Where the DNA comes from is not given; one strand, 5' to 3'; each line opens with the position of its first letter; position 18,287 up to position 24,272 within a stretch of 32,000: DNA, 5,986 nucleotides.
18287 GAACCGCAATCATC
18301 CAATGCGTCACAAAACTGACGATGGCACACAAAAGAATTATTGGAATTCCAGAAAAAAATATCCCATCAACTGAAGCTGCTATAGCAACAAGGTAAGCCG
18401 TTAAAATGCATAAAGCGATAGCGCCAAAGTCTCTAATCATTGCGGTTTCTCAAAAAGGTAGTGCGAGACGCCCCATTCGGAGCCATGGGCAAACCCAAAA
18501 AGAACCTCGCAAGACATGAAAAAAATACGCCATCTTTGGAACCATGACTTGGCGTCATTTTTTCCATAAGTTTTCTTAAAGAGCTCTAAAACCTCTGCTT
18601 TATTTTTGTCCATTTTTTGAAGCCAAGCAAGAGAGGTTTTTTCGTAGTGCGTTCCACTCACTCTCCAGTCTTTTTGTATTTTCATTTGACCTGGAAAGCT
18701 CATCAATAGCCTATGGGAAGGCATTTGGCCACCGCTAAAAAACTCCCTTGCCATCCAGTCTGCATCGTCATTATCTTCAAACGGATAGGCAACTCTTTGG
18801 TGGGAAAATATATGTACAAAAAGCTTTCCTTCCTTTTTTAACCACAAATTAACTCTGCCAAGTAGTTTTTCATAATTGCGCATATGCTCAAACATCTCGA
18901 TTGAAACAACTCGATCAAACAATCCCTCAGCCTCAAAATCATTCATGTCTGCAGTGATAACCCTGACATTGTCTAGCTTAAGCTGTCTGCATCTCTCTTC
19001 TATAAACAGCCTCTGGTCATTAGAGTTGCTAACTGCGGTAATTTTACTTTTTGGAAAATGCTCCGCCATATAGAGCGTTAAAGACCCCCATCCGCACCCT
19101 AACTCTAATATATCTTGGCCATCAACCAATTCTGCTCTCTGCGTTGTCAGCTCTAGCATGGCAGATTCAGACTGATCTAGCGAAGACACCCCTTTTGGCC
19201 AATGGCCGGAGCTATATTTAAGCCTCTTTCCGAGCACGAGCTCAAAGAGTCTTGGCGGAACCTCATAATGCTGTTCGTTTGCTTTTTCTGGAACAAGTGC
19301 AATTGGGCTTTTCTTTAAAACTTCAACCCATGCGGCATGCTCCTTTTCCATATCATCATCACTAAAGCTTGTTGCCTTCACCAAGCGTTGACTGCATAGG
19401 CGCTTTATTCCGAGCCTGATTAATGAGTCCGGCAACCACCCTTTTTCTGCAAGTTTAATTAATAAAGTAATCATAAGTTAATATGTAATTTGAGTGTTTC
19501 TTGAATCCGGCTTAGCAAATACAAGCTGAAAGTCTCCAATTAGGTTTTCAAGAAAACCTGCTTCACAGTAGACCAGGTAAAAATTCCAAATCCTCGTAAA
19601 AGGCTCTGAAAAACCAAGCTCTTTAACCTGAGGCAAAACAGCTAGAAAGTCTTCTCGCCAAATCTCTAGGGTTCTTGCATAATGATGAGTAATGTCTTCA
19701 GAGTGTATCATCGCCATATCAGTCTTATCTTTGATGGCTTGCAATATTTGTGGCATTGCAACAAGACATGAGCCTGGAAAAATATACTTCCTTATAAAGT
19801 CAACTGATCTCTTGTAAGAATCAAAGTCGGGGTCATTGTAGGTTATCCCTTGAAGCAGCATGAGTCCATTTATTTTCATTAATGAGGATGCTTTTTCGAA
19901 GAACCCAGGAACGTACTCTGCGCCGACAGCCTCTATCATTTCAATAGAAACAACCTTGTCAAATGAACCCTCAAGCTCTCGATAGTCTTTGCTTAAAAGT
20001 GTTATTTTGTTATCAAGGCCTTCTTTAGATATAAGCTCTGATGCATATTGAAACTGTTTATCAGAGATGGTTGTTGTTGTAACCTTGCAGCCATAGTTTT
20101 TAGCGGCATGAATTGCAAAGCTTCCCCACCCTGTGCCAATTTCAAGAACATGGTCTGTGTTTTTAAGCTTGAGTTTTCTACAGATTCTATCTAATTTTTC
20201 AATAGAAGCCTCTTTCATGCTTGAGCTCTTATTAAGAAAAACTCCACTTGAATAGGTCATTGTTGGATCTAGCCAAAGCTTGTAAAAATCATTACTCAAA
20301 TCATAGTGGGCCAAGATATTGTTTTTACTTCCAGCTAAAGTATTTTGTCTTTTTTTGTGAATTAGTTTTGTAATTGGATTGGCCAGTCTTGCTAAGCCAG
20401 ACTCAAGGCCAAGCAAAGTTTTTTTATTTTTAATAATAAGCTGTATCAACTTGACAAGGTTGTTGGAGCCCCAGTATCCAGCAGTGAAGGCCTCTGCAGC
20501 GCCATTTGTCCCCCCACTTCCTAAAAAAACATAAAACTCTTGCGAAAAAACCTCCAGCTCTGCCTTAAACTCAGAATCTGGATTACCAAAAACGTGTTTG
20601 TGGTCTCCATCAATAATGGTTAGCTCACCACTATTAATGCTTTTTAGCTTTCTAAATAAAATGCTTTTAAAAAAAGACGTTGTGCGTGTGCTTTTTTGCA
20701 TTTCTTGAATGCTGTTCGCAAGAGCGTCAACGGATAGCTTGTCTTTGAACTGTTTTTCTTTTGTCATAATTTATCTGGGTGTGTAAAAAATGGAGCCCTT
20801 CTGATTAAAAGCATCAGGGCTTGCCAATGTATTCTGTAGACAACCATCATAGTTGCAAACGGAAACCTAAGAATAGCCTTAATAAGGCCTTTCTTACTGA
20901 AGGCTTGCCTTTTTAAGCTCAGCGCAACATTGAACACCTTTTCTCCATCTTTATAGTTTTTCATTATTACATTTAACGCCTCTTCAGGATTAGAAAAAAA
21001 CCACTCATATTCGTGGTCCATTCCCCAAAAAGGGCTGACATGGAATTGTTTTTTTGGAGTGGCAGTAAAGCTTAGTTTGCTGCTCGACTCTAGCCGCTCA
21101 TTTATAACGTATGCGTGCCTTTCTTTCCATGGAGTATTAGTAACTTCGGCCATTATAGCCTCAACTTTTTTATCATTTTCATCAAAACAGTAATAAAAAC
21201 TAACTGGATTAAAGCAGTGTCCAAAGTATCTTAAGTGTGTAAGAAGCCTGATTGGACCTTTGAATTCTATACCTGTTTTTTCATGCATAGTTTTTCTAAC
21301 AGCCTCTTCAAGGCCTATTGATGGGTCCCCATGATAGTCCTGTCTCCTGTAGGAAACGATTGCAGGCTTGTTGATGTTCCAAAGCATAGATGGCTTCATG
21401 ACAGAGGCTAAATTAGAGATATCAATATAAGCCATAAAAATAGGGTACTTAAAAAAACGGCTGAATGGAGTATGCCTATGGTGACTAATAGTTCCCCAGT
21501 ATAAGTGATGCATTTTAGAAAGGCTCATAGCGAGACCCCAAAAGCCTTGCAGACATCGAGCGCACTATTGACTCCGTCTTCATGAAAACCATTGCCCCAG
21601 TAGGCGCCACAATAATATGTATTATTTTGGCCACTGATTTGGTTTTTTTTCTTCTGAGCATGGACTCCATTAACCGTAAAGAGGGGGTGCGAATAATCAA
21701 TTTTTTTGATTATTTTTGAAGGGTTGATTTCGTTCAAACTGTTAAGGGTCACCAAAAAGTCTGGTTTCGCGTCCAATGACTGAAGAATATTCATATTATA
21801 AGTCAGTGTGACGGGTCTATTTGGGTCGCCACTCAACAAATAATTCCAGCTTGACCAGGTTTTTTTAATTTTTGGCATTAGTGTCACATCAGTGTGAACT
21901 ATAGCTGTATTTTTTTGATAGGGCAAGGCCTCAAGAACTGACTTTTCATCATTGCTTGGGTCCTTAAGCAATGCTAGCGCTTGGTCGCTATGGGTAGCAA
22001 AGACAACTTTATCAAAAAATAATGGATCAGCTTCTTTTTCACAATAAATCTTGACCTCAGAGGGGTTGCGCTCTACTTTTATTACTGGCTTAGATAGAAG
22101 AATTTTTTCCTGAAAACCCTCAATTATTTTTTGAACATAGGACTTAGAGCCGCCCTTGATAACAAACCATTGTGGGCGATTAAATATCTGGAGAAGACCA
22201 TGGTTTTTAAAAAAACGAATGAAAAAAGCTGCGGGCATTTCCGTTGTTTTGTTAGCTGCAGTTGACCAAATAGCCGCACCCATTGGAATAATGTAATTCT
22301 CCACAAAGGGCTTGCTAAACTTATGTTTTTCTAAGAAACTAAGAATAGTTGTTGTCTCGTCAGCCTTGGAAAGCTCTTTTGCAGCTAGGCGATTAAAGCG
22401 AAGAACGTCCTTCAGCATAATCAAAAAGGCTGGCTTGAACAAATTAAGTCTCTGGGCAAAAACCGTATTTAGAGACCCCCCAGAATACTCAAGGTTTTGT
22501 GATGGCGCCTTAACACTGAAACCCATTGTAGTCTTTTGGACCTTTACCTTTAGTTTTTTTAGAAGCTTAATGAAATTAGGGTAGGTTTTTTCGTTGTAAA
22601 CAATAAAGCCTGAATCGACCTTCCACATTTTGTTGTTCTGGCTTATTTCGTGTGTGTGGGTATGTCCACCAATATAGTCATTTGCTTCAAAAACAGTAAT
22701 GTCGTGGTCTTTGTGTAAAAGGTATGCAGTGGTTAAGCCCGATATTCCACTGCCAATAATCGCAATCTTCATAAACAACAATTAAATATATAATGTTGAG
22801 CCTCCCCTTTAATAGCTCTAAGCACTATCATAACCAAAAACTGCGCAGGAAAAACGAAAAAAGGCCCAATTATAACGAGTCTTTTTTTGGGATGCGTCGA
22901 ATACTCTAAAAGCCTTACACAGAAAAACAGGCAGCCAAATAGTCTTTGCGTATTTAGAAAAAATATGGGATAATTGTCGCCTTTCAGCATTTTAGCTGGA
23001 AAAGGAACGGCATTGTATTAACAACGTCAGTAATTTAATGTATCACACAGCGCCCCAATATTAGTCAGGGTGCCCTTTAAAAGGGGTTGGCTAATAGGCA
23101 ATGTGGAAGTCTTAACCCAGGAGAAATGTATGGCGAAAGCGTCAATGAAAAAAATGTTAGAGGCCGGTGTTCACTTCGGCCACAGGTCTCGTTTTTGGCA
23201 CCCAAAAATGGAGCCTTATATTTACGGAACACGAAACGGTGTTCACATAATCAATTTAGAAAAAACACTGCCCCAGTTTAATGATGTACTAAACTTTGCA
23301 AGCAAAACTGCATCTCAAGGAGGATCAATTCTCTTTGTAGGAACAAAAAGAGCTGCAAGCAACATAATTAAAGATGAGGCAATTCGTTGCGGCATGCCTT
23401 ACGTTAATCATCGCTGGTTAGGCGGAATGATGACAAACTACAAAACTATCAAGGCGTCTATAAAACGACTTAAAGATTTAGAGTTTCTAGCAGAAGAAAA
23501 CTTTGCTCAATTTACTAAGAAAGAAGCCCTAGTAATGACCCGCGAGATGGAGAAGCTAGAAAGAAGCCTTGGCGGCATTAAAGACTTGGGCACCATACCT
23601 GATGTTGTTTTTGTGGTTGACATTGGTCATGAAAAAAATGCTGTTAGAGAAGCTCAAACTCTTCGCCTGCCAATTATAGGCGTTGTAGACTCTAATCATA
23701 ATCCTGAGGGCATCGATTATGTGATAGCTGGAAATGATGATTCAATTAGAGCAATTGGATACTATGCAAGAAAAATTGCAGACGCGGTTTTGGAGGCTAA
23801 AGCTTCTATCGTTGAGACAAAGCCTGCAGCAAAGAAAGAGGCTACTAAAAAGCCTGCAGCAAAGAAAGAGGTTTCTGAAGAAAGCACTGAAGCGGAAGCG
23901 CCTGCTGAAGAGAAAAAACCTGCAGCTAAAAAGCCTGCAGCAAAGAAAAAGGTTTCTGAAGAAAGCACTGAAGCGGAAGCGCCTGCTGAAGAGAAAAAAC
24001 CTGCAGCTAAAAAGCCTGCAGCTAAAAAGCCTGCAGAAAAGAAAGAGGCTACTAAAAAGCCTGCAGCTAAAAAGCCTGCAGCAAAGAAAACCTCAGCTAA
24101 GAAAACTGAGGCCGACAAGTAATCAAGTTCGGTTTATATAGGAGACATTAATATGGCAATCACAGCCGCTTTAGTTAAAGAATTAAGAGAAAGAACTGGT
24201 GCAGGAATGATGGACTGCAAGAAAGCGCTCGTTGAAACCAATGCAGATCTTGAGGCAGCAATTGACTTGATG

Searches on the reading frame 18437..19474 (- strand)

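Call 3: search_protein_families(library=pfam, proteins=[window:18437-19474:-], max_evalue=0.01)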
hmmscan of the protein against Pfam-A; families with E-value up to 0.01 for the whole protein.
window:18437-19474:- (345 aa): 16 families
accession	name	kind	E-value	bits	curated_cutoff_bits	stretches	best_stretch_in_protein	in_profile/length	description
PF02353.26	CMAS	-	3e-37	128.9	27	1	64-326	8-263/273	Mycolic acid cyclopropane synthetase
PF13649.12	Methyltransf_25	-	1.2e-14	55.2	27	1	122-216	1-97/97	Methyltransferase domain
PF13847.12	Methyltransf_31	-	2.9e-13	50.2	27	1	118-237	3-127/145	Methyltransferase domain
PF13489.12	Methyltransf_23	-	1.4e-12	48.1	27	1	112-228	15-125/164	Methyltransferase domain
PF08241.18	Methyltransf_11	-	3.7e-12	47.2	21.2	1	123-220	1-95/95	Methyltransferase domain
PF08242.18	Methyltransf_12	-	9.6e-12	45.9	30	1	123-218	1-98/98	Methyltransferase domain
PF05175.20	MTS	-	5.1e-08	33.2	23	1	98-226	15-144/170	Methyltransferase small domain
PF02390.23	Methyltransf_4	-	1.2e-05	25.3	24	1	121-178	4-61/173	Putative methyltransferase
PF05401.17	NodS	-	4.5e-05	23.8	24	1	103-208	31-129/201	Nodulation protein S (NodS)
PF01189.24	Methyltr_RsmB-F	-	0.00011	22.4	27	1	116-189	6-83/199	16S rRNA methyltransferase RsmB/F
PF03848.20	TehB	-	0.00024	21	20.4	1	114-196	26-106/193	Tellurite resistance protein TehB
PF01135.25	PCMT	-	0.00029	21.1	20.3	1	102-187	57-144/210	Protein-L-isoaspartate(D-aspartate) O-methyltransferase (PCMT)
PF02527.21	GidB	-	0.00033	20.5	27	1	114-191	42-121/184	rRNA small subunit methyltransferase G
PF02475.24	TRM5-TYW2_MTfase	-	0.00034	21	28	1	118-226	36-141/164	TRM5/TYW2 methyltransferase domain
PF05958.17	tRNA_U5-meth_tr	-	0.00071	19.1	23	1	105-180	189-261/357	tRNA (Uracil-5-)-methyltransferase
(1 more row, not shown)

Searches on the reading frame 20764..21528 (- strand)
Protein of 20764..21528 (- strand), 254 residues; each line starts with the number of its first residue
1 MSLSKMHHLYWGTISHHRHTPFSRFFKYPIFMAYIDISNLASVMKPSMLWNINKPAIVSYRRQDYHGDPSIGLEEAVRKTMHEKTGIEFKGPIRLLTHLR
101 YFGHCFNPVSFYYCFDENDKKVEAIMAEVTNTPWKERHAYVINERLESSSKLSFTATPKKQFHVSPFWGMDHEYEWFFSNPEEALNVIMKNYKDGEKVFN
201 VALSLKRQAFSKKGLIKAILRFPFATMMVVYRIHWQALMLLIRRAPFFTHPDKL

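Call 43: search_protein_families(library=pfam, proteins=[window:20764-21528:-], max_evalue=0.00001)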
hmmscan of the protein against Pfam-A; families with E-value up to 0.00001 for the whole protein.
window:20764-21528:- (254 aa): 1 family
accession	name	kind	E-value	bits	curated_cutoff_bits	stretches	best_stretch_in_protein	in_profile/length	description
PF07103.16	DUF1365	-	6.2e-74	249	25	1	9-252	1-234/235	Protein of unknown function (DUF1365)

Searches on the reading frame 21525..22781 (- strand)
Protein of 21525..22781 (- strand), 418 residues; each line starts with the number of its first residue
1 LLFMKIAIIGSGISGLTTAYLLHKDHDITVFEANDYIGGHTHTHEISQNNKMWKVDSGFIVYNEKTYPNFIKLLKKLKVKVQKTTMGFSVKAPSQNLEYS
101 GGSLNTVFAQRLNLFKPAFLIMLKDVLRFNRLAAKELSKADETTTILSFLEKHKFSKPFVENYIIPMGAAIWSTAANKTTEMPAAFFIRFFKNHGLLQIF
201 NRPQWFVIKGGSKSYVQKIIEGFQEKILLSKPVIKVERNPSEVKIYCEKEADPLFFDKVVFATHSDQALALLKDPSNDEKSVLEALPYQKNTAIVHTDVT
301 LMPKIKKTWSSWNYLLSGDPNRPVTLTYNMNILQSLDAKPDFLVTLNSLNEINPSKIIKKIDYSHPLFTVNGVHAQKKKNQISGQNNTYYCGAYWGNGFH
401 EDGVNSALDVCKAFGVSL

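Call 43: search_protein_families(library=pfam, proteins=[window:21525-22781:-], max_evalue=0.00001)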
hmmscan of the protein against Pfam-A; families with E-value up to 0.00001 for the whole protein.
window:21525-22781:- (418 aa): 3 families
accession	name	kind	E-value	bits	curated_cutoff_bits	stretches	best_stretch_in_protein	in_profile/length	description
PF01593.30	Amino_oxidase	-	2.9e-22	80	19.8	1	13-293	1-286/443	Flavin containing amine oxidoreductase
PF13450.12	NAD_binding_8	-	1.4e-14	54.6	21.9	1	8-77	1-68/68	NAD(P)-binding Rossmann-like domain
PF01266.30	DAO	-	1.3e-07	31.9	27.9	1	5-42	1-39/353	FAD dependent oxidoreductase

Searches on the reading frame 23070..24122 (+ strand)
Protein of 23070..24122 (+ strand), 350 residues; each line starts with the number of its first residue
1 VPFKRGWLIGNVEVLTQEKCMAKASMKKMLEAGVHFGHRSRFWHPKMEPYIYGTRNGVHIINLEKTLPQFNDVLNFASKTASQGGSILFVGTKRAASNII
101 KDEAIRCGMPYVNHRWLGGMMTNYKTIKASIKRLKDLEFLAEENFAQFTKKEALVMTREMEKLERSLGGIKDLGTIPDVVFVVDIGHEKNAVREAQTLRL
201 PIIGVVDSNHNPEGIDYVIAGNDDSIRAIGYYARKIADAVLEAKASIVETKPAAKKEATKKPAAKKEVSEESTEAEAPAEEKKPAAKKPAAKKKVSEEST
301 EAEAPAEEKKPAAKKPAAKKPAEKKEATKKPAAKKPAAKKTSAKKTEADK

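Call 43: search_protein_families(library=pfam, proteins=[window:23070-24122:+], max_evalue=0.00001)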
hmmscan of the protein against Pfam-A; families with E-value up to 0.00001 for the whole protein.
window:23070-24122:+ (350 aa): 2 families
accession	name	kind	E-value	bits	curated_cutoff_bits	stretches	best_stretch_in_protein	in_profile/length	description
PF00318.25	Ribosomal_S2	-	3.2e-89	298.3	26.1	1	29-242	1-215/216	Ribosomal protein S2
PF07382.16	HC2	-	1.5e-06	28.9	40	0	309-348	11-50/194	Histone H1-like nucleoprotein HC2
